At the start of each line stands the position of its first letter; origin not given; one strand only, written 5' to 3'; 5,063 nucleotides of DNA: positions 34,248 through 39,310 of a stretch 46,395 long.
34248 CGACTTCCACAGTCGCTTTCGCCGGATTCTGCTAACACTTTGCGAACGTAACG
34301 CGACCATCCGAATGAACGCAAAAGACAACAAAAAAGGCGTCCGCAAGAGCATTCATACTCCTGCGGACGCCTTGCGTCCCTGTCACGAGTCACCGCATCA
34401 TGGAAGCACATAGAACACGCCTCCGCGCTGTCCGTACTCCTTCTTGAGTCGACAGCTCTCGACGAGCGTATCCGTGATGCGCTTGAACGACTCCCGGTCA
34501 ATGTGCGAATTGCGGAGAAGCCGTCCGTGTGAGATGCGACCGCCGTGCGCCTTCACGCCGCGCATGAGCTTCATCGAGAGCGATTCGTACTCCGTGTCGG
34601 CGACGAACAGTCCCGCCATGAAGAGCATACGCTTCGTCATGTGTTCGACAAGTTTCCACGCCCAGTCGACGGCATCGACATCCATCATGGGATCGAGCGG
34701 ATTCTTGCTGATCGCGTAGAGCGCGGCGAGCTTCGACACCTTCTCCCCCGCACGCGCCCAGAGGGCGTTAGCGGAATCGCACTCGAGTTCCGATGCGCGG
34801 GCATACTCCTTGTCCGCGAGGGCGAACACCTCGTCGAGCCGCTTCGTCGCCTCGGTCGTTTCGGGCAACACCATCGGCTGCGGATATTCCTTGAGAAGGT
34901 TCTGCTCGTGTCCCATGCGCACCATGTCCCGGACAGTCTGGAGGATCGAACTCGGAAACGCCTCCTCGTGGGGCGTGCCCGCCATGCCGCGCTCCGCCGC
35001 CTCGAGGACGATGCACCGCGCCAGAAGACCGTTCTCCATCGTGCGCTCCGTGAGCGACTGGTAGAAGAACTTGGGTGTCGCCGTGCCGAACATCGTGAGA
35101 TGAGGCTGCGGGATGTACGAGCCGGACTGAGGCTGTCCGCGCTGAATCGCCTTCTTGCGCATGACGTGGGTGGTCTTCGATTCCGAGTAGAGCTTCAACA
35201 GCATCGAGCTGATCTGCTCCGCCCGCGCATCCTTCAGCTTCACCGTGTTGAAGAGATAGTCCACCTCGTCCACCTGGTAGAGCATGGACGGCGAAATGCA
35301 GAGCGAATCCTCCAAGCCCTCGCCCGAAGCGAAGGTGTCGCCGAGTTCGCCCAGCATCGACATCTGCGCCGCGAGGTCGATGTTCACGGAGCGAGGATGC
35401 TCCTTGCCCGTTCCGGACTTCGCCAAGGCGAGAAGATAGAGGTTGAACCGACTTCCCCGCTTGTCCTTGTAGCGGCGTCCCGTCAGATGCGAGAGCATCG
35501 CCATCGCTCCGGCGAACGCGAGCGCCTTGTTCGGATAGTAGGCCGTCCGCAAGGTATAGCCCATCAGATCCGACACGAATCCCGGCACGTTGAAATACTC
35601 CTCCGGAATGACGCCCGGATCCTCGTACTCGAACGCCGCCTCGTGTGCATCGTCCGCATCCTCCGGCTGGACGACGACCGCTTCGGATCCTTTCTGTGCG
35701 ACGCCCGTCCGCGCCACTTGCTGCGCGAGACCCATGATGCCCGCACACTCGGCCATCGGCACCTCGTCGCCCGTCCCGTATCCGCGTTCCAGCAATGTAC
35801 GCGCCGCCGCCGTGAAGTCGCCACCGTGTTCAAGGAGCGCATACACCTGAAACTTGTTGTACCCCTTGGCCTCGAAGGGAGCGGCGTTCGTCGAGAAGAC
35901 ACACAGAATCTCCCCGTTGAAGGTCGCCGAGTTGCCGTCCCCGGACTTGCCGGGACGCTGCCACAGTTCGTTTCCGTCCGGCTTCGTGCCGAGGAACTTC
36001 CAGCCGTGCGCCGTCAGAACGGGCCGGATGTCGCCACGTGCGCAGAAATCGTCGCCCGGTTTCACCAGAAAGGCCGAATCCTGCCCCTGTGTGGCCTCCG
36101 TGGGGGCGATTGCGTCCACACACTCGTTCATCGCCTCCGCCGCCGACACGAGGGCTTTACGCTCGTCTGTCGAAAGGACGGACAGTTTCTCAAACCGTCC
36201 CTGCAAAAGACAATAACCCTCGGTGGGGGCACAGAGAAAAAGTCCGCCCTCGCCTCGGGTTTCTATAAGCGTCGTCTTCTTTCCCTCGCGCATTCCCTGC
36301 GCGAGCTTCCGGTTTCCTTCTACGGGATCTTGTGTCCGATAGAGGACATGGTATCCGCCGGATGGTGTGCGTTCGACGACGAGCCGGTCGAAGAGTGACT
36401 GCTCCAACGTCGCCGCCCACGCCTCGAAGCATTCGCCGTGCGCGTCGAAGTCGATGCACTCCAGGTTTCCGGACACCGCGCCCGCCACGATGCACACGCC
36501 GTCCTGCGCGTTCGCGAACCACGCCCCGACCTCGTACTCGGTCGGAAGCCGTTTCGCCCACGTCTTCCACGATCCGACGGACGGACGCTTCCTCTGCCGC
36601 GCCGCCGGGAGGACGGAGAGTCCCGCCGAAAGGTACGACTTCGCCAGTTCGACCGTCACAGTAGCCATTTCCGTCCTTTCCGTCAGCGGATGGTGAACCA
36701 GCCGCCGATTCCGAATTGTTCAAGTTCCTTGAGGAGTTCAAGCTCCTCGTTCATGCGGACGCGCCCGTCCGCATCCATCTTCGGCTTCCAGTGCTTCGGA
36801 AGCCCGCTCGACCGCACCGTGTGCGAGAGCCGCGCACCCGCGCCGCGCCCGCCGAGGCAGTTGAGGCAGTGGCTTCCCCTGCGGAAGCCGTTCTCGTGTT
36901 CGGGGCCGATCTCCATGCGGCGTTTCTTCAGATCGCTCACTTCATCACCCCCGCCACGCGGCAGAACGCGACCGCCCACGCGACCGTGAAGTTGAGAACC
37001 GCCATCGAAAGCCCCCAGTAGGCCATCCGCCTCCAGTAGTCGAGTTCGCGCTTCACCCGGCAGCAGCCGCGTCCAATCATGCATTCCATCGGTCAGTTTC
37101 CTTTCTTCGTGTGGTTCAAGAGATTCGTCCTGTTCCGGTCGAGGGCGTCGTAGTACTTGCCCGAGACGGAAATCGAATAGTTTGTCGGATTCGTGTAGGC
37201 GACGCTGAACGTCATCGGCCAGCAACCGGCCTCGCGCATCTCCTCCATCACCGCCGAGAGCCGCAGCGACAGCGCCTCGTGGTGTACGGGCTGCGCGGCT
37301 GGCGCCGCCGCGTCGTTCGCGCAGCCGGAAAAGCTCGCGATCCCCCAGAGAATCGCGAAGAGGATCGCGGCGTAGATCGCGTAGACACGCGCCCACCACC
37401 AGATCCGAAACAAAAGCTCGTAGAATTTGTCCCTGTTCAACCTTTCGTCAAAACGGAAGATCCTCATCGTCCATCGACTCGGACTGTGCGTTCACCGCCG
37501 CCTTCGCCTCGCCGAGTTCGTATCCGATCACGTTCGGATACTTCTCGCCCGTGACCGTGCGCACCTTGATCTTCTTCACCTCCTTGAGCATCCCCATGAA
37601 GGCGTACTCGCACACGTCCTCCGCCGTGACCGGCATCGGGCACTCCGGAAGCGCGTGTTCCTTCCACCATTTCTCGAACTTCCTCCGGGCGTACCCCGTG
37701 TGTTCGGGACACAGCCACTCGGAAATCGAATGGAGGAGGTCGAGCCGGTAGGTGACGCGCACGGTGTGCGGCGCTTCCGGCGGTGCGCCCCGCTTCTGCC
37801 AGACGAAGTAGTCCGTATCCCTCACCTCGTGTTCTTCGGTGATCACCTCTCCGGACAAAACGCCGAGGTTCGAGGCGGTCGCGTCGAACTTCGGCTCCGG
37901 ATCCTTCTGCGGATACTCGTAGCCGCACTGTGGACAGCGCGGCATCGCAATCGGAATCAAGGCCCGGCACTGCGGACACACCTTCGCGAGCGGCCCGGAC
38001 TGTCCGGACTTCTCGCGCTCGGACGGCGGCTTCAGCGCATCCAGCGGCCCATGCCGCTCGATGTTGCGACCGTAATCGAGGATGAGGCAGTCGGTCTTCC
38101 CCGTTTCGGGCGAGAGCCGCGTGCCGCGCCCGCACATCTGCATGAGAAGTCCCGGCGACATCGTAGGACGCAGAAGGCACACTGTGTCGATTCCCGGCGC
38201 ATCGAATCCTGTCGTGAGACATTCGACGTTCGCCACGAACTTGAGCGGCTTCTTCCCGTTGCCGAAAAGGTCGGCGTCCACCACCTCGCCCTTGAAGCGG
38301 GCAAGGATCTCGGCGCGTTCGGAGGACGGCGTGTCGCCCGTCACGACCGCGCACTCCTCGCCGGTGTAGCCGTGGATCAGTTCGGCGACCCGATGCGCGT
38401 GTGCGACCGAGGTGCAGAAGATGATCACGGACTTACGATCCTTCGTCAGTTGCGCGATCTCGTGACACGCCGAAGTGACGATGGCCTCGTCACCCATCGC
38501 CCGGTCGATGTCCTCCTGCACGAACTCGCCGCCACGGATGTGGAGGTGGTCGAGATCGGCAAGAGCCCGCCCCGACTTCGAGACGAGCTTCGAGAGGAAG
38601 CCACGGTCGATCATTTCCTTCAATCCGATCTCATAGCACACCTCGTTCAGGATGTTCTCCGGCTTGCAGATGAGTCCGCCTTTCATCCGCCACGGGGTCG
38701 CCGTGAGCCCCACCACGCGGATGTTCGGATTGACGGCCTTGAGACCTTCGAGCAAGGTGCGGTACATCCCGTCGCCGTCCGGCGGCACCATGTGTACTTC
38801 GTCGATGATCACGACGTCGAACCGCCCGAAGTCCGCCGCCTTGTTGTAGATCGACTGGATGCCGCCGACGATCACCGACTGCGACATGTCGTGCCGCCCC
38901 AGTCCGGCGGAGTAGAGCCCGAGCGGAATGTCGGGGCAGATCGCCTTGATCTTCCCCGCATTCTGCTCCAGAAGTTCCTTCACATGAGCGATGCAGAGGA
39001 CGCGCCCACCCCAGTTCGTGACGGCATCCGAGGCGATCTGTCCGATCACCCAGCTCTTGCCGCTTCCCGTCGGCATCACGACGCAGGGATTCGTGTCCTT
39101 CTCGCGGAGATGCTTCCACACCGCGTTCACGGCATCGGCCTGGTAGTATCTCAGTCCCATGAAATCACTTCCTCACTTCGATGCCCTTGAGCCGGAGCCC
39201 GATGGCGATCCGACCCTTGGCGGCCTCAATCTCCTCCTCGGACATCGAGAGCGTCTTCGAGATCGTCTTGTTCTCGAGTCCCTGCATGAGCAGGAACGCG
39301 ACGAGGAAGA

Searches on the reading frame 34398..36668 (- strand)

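Call 7: search_protein_families(library=pfam, proteins=[window:34398-36668:-], max_evalue=0.1)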
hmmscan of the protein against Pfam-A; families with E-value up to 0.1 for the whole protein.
window:34398-36668:- (756 aa): 2 families
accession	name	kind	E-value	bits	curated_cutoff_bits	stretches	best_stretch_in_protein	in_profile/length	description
PF13148.11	DUF3987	-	2.1e-16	60.5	27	1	448-679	131-356/364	Protein of unknown function (DUF3987)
PF09250.16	Prim-Pol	-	4.7e-13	50.3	22.8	1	9-149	1-135/158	Bifunctional DNA primase/polymerase, N-terminal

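Call 8: search_protein_families(library=phrogs, proteins=[window:34398-36668:-], max_evalue=0.01)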
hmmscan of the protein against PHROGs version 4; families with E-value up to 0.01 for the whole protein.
window:34398-36668:- (756 aa): 7 families
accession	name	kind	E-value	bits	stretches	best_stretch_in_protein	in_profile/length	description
phrog_3022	-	DNA, RNA and nucleotide metabolism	3.6e-66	225.1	1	343-682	340-683/788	DNA primase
phrog_19930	-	DNA, RNA and nucleotide metabolism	2.3e-55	189.3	1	7-299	12-331/865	DNA polymerase/primase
phrog_10514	-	DNA, RNA and nucleotide metabolism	1.6e-21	77.2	1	380-719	359-704/750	DNA primase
phrog_1156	-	DNA, RNA and nucleotide metabolism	1.5e-17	64.4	1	3-186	11-207/855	DNA primase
phrog_695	-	DNA, RNA and nucleotide metabolism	4.4e-05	23.4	1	5-124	8-125/704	DNA polymerase/primase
phrog_25777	-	DNA, RNA and nucleotide metabolism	0.0028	16.8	0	482-559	605-674/907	DNA primase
phrog_2373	-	DNA, RNA and nucleotide metabolism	0.0037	16.9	0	468-685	223-432/515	DNA helicase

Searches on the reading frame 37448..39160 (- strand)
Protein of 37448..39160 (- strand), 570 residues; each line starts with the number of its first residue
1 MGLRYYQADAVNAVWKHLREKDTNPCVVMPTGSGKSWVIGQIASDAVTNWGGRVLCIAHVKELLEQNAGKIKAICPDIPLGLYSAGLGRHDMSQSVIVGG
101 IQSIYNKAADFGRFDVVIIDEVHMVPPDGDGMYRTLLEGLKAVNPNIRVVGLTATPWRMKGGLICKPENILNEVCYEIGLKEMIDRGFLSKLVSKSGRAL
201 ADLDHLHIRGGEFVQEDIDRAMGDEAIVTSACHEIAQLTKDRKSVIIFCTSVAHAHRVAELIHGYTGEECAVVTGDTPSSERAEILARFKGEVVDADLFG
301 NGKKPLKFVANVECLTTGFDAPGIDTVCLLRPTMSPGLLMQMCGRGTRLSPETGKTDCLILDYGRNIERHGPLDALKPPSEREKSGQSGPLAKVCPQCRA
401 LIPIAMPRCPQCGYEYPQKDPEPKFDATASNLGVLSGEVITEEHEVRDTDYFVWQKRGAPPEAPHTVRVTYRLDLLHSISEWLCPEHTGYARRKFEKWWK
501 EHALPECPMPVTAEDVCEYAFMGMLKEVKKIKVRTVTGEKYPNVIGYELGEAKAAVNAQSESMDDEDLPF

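Call 7: search_protein_families(library=pfam, proteins=[window:37448-39160:-], max_evalue=0.1)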
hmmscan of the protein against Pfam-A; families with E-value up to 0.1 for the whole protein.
window:37448-39160:- (570 aa): 11 families
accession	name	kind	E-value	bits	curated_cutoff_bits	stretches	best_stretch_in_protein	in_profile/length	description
PF04851.21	ResIII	-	4.9e-23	82.3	22.5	1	2-156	3-162/164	Type III restriction enzyme, res subunit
PF00271.37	Helicase_C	-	2.2e-12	47.6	23.5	1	235-349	10-109/110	Helicase conserved C-terminal domain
PF00270.35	DEAD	-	6.9e-12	45.9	26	1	11-156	8-160/167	DEAD/DEAH box helicase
PF10571.15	UPF0547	-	1.9e-08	34.7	29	1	393-417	1-25/26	Uncharacterised protein family UPF0547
PF18912.6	DZR_2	-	0.0022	18.3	27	1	393-418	22-48/56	Double zinc ribbon domain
PF18766.7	SWI2_SNF2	-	0.0054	16.9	26.7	1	6-158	1-157/221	SWI2/SNF2 ATPase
PF12773.13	DZR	-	0.0076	16.8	27.3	1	392-414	12-32/45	Double zinc ribbon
PF13604.12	AAA_30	-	0.017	15.3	27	1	13-151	9-123/191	AAA domain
PF25199.1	nSTAND_NTPase5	-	0.034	14.4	34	1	24-71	43-90/145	Novel STAND NTPase 5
PF13401.12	AAA_22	-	0.037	14.8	27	1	27-138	10-106/130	AAA domain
PF09297.16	Zn_ribbon_NUD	-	0.074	13.2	24.8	0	392-400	21-29/32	NADH pyrophosphatase zinc ribbon domain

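Call 8: search_protein_families(library=phrogs, proteins=[window:37448-39160:-], max_evalue=0.01)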
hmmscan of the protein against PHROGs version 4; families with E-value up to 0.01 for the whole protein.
window:37448-39160:- (570 aa): 10 families
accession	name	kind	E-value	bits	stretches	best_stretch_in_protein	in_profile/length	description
phrog_16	-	DNA, RNA and nucleotide metabolism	1.6e-88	299.1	1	1-532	271-748/986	DNA helicase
phrog_16694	-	unknown function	5.6e-14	52.1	1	234-363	551-674/1010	-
phrog_2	-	head and packaging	3.3e-08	33.7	1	4-141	267-389/807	terminase large subunit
phrog_9690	-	DNA, RNA and nucleotide metabolism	2.6e-07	31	1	100-355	26-262/306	DNA helicase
phrog_62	-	DNA, RNA and nucleotide metabolism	6e-07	28.3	1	232-348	994-1096/1881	DNA helicase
phrog_6819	-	DNA, RNA and nucleotide metabolism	1.7e-06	27.7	1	16-289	30-282/645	Holliday junction branch migration helicase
phrog_16259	-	DNA, RNA and nucleotide metabolism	1.6e-05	25.4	1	3-124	118-235/330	DNA helicase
phrog_3830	-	unknown function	5.4e-05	22.6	0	312-381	644-709/1032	-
phrog_23807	-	unknown function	0.0014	17.4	0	239-291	524-581/1053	-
phrog_2488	-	DNA, RNA and nucleotide metabolism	0.0071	16.1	0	3-39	19-55/579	DNA helicase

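Call 45: find_related_loci(query=window:37448-39160:-, collection=viral_contigs, flank=10000)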
Query window:37448-39160:- (570 aa) in viral_contigs; peptide patterns used: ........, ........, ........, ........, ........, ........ (x = any residue, [..] = any of these).
244 stretches matched a pattern; 18 encode a relative of the query (tblastn E <= 1e-3); 18 distinct loci.
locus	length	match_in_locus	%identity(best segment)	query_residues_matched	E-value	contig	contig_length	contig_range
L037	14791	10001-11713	70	1-570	0e+0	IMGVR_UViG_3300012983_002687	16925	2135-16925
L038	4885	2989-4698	61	1-570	0e+0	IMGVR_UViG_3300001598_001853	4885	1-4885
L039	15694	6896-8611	61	1-570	0e+0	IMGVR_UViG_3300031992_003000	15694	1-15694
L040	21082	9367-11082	60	1-570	0e+0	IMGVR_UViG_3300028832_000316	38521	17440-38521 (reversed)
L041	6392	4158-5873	60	1-570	0e+0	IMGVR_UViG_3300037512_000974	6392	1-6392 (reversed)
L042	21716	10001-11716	60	1-570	0e+0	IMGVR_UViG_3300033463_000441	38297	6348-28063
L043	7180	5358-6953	47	1-549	4e-157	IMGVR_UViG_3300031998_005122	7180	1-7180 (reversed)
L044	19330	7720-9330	37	3-550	3e-100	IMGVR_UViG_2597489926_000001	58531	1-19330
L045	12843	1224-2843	33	1-546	2e-90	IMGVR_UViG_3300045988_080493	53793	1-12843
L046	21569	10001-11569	34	4-508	3e-82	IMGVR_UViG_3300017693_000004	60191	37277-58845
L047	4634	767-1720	25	3-348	6e-8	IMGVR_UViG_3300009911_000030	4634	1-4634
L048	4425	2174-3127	25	3-348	6e-8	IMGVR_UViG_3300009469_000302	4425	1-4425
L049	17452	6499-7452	25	3-348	3e-7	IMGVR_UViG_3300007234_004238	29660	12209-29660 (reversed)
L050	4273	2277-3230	25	3-348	6e-7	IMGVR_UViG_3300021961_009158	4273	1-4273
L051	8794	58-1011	24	3-348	2e-6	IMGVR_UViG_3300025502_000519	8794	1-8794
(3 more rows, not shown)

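Call 46: find_related_loci(query=window:37448-39160:-, collection=genome_contigs, flank=10000)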
Query window:37448-39160:- (570 aa) in genome_contigs; peptide patterns used: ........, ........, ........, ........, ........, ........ (x = any residue, [..] = any of these).
330 stretches matched a pattern; 19 encode a relative of the query (tblastn E <= 1e-3); 19 distinct loci.
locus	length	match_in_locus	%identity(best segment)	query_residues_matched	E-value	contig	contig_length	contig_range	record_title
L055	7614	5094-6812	86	1-570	0e+0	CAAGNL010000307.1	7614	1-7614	MAG TPA_asm: Kiritimatiellae bacterium, isolate HGM23428, WGS project CAAGNL010000000 data, contig: SRS476839_98_k119_22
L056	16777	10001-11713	70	1-570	0e+0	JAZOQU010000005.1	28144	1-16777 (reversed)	MAG: Kiritimatiellia bacterium isolate T1900045565_YK20190259.MAGScoT_cleanbin_000011 SGB_7934_k141_2861755, whole genom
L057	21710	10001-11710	61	1-570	0e+0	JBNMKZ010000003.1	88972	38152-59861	MAG: Verrucomicrobiota bacterium isolate CM_BacUBA_137.30 k141_169113_length_88972_cov_53.0122, whole genome shotgun seq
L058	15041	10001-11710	61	1-570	0e+0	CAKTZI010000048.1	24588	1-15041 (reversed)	MAG: uncultured Kiritimatiellaeota bacterium isolate REFINED_METABAT215_TOP10_CONTIGS_1500_ASSEMBLY_K77_MERGED__Hadza_Mo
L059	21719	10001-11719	61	1-570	0e+0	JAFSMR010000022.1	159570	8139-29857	MAG: Kiritimatiellae bacterium isolate RGIG3282 Goat_Reticulum-4__c181975, whole genome shotgun sequence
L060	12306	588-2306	60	1-570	0e+0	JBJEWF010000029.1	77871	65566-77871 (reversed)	MAG: Kiritimatiellia bacterium isolate PUUB15_bin.014 NODE_175_length_77871_cov_10.429076, whole genome shotgun sequence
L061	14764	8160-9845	51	3-570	1e-179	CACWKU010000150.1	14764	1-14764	uncultured bacterium isolate RUG10674 genome assembly, contig: RUG10674_asm_150, whole genome shotgun sequence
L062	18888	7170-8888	86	1-570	0e+0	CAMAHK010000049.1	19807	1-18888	MAG: uncultured Verrucomicrobia bacterium isolate SRR5666653_bin.13_metaWRAP_v1.3_MAG genome assembly, contig: ERZ114488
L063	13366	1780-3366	46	1-546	2e-154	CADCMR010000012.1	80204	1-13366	uncultured bacterium isolate RUG14783 genome assembly, contig: RUG14783_asm_12, whole genome shotgun sequence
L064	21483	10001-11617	37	1-550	4e-103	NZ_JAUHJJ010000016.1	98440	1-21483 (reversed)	Bradyrhizobium sp. SZCCHNR1093 NODE_16, whole genome shotgun sequence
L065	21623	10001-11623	37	1-552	2e-101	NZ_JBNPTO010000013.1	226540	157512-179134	Bradyrhizobium sp. HKCCYLS20291 NODE_13, whole genome shotgun sequence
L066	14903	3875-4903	27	3-374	5e-18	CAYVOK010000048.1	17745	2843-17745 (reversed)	MAG TPA_asm: uncultured Acidimicrobiaceae bacterium isolate SRP193358_co1_762 genome assembly, contig: NODE_8183_length_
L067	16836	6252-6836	25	24-197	2e-6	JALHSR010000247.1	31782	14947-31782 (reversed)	MAG: Methanotrichaceae archaeon isolate PFL3 seq_3405779, whole genome shotgun sequence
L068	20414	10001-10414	27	98-227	8e-6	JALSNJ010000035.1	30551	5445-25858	MAG: Candidatus Aminicenantes bacterium isolate 356-284_maxbin2_scaf2bin.220 356-284_scaffold_524_c1, whole genome shotg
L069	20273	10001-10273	31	98-182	2e-5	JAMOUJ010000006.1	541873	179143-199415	MAG: Candidatus Aminicenantes bacterium isolate PIR-30_maxbin2_scaf2bin.175 PIR-30_scaffold_3_c1, whole genome shotgun s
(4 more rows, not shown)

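Call 81: search_protein_families(library=pfam, proteins=[L062:3564-4142:+, L056:6437-7006:+, L057:6395-6967:+, L061:4650-5204:+, L040:5922-6557:+], max_evalue=0.05)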
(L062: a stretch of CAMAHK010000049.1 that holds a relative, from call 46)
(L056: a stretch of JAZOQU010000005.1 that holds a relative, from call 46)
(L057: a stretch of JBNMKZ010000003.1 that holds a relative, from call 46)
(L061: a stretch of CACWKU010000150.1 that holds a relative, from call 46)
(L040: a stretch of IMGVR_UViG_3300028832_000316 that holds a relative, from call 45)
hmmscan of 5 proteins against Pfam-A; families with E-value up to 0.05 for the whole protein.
L062:3564-4142:+ (192 aa): 2 families
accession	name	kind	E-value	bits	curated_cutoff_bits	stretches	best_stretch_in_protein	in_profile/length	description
PF04542.20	Sigma70_r2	-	4.5e-06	26.8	24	1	30-84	16-70/71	Sigma-70 region 2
PF25457.1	IRF-2BP1_2_M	-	0.0081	16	23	1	137-190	100-153/162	IRF-2BP1/2 middle domain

L056:6437-7006:+ (189 aa): 2 families
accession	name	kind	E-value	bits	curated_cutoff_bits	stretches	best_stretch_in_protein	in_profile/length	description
PF04542.20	Sigma70_r2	-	5.3e-06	26.6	24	1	25-84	11-70/71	Sigma-70 region 2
PF08281.18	Sigma70_r4_2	-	0.0003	20.8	25.7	1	135-177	4-47/54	Sigma-70, region 4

L057:6395-6967:+ (190 aa): 1 family
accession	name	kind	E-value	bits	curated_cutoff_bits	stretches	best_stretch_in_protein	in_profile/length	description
PF04542.20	Sigma70_r2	-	4e-11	43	24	1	34-85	19-70/71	Sigma-70 region 2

L061:4650-5204:+ (184 aa): 1 family
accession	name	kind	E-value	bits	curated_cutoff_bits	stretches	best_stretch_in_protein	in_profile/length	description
PF04542.20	Sigma70_r2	-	0.0099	16.1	24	1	37-75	21-60/71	Sigma-70 region 2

L040:5922-6557:+ (211 aa): 3 families
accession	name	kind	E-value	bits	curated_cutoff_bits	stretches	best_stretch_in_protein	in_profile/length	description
PF04542.20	Sigma70_r2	-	0.0011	19.2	24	1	45-93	21-69/71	Sigma-70 region 2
PF13384.12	HTH_23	-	0.0068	16.6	24.6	1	158-185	8-35/50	Homeodomain-like domain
PF08281.18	Sigma70_r4_2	-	0.013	15.6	25.7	1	149-182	7-41/54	Sigma-70, region 4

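Call 87: search_protein_families(library=ncbifam, proteins=[L057:6395-6967:+, L056:6437-7006:+, L062:3564-4142:+], max_evalue=0.01)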
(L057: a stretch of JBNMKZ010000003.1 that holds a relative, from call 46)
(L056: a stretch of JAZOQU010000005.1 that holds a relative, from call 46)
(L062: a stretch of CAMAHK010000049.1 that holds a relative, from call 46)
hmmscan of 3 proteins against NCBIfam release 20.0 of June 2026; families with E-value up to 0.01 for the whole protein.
L057:6395-6967:+ (190 aa): 19 families
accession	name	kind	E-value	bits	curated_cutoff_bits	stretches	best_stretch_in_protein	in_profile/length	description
TIGR02937.1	sigma70-ECF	superfamily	2.2e-10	40.4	42.9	1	25-171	19-149/165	sigma-70 family RNA polymerase sigma factor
NF004471.0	PRK05803.1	subfamily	3.6e-06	26.4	252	1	31-150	70-183/235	RNA polymerase sporulation sigma factor SigK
TIGR02846.1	spore_sigmaK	equivalog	1e-05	25.2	298.65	1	31-169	68-208/227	RNA polymerase sporulation sigma factor SigK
NF005644.0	PRK07408.1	subfamily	1.2e-05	25.1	261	0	91-169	158-235/258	RNA polymerase sigma factor SigF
NF009172.0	PRK12519.1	subfamily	2.1e-05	24.2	222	1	35-167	53-169/194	RNA polymerase sigma factor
TIGR02980.1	SigBFG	subfamily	3e-05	23.8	234.35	1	34-68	26-60/227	SigB/SigF/SigG family RNA polymerase sigma factor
NF041236.1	CAS_III-E_sigma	exception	0.00027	20.9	100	1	21-87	32-100/206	type III-E CRISPR-associated RpoE-like sigma factor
TIGR02835.1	spore_sigmaE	equivalog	0.00041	19.9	348.6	1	45-153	86-191/234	RNA polymerase sporulation sigma factor SigE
NF004113.0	PRK05602.1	equivalog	0.00056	19.6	208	1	35-85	69-118/211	RNA polymerase sigma factor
NF009171.0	PRK12518.1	equivalog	0.00072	19.4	208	1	22-152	38-162/191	RNA polymerase sigma factor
NF007223.0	PRK09641.1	equivalog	0.00094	19.1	209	1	33-120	40-119/187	RNA polymerase sigma factor SigW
TIGR02952.1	Sig70_famx2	equivalog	0.0028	17.6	206.45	1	36-89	36-88/170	ECF subfamily RNA polymerase sigma factor, BldN family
TIGR02479.1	FliA_WhiG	subfamily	0.0028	17.4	189.6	1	36-72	24-60/224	FliA/WhiG family RNA polymerase sigma factor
TIGR02985.1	Sig70_bacteroi1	subfamily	0.0035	17.6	126.4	1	22-169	12-144/162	RNA polymerase sigma-70 factor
NF006158.0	PRK08301.1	equivalog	0.0038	16.7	339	1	46-109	94-152/241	RNA polymerase sporulation sigma factor SigE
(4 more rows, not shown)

L056:6437-7006:+ (189 aa): 26 families (the best 25 are shown)
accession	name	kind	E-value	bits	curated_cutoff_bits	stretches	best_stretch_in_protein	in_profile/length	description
NF006147.0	PRK08295.1-4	equivalog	3.8e-10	39.7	212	1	21-173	33-185/201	RNA polymerase factor sigma-70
TIGR02937.1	sigma70-ECF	superfamily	4.1e-10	39.5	42.9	1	19-177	10-154/165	sigma-70 family RNA polymerase sigma factor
TIGR02983.1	SigE-fam_strep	subfamily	4.2e-06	26.7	141.55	1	111-168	80-138/162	SigE family RNA polymerase sigma factor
TIGR02985.1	Sig70_bacteroi1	subfamily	4.3e-06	27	126.4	1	24-166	15-140/162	RNA polymerase sigma-70 factor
TIGR02479.1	FliA_WhiG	subfamily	4.5e-06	26.6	189.6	1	21-85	11-74/224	FliA/WhiG family RNA polymerase sigma factor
NF009172.0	PRK12519.1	subfamily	8.7e-06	25.4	222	1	22-172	41-173/194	RNA polymerase sigma factor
TIGR02980.1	SigBFG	subfamily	2.6e-05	24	234.35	0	104-167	143-205/227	SigB/SigF/SigG family RNA polymerase sigma factor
TIGR02859.1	spore_sigH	equivalog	2.8e-05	23.7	294.8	1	21-173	30-182/198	RNA polymerase sporulation sigma factor SigH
NF006145.0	PRK08295.1-2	equivalog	3.5e-05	23.3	212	1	20-173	42-195/213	RNA polymerase sporulation sigma factor SigH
TIGR02948.1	SigW_bacill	equivalog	6.5e-05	23.1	243.1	1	25-172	33-168/187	RNA polymerase sigma factor SigW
NF007223.0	PRK09641.1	equivalog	7.3e-05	22.7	209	1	22-171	30-167/187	RNA polymerase sigma factor SigW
NF006146.0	PRK08295.1-3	equivalog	7.7e-05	22.3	414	1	23-173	44-194/218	RNA polymerase factor sigma-70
NF006148.0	PRK08295.1-5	equivalog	9.3e-05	21.8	208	1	21-169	44-192/218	RNA polymerase sporulation sigma factor SigH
TIGR02952.1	Sig70_famx2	equivalog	0.0001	22.2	206.45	1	18-177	20-159/170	ECF subfamily RNA polymerase sigma factor, BldN family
NF004471.0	PRK05803.1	subfamily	0.0001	21.6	252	1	22-151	62-186/235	RNA polymerase sporulation sigma factor SigK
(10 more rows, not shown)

L062:3564-4142:+ (192 aa): 8 families
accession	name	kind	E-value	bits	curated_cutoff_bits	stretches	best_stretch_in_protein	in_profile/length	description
TIGR02937.1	sigma70-ECF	superfamily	2.9e-09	36.8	42.9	1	33-178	25-154/165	sigma-70 family RNA polymerase sigma factor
NF006147.0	PRK08295.1-4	equivalog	7.1e-06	25.7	212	1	31-168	43-179/201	RNA polymerase factor sigma-70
NF009172.0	PRK12519.1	subfamily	9e-06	25.3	222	1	28-174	47-174/194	RNA polymerase sigma factor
NF005644.0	PRK07408.1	subfamily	4.3e-05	23.3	261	0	38-87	56-105/258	RNA polymerase sigma factor SigF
NF009188.0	PRK12536.1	subfamily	0.00024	21.1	250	0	35-107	56-126/190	RNA polymerase sigma factor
TIGR02980.1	SigBFG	subfamily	0.0042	16.8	234.35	0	36-88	29-81/227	SigB/SigF/SigG family RNA polymerase sigma factor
NF009166.1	PRK12513.1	equivalog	0.0044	16.8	206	1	36-172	48-169/193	RNA polymerase sigma factor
TIGR02985.1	Sig70_bacteroi1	subfamily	0.0067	16.7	126.4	0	35-178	26-151/162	RNA polymerase sigma-70 factor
